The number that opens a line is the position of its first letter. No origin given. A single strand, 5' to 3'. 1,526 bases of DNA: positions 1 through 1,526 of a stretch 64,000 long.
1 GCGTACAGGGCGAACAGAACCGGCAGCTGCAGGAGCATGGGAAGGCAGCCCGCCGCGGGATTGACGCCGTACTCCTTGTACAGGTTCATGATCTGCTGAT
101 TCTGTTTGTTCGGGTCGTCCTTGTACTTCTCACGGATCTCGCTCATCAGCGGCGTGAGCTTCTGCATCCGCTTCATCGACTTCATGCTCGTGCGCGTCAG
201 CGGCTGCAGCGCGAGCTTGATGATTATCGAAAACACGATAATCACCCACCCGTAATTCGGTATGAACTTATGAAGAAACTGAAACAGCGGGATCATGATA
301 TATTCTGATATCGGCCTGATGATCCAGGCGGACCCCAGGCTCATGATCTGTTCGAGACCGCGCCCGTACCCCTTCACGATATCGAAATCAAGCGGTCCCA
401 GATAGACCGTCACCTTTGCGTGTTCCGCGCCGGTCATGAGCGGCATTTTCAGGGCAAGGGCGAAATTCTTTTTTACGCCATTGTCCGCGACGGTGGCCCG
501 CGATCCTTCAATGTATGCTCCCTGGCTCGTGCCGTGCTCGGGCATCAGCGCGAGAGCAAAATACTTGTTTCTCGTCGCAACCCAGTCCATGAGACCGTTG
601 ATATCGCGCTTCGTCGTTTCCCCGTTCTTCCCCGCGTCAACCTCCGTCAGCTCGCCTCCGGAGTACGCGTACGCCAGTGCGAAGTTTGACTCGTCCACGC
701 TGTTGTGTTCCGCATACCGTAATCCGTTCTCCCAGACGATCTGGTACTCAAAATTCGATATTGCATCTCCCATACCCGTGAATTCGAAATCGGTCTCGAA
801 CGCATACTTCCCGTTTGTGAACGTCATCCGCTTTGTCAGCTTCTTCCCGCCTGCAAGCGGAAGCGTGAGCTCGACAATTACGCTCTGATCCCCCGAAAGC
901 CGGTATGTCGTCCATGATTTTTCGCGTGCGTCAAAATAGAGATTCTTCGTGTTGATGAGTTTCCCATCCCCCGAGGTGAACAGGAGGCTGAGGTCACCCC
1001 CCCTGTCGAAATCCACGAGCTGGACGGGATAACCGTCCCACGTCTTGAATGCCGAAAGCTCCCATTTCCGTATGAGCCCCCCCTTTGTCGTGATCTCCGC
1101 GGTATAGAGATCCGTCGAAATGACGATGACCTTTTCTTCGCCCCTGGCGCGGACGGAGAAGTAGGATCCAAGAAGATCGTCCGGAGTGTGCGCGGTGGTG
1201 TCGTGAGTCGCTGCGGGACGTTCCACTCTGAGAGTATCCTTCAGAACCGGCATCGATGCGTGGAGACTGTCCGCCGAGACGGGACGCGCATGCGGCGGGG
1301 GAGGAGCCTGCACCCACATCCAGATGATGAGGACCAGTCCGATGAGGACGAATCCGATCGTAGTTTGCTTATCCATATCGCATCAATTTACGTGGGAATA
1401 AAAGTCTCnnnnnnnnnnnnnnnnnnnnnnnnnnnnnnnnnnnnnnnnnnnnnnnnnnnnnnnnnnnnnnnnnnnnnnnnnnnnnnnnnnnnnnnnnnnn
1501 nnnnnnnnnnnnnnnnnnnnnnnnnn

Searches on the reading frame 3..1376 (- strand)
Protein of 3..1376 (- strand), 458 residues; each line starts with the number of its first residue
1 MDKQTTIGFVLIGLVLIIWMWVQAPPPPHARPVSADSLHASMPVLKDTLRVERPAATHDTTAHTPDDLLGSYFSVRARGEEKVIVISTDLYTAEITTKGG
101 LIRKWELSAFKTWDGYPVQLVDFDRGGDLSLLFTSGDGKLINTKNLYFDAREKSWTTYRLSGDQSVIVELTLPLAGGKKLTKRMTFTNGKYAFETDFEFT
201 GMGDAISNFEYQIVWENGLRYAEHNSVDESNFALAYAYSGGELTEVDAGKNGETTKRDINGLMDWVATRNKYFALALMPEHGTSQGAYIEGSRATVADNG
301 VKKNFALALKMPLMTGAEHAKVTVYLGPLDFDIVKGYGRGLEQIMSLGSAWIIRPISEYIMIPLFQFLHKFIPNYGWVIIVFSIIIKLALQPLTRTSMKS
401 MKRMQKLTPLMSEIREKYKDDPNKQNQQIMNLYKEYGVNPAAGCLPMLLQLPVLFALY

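Call 56: search_protein_families(library=pfam, proteins=[window:3-1376:-], max_evalue=0.00001)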
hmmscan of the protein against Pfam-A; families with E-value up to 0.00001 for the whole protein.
window:3-1376:- (458 aa): 2 families
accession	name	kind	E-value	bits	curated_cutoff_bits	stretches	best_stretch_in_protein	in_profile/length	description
PF02096.25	60KD_IMP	-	5e-35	121.3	35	1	375-458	1-84/163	60Kd inner membrane protein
PF14849.12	YidC_periplas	-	8.5e-29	101.8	24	1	84-353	2-276/283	YidC periplasmic domain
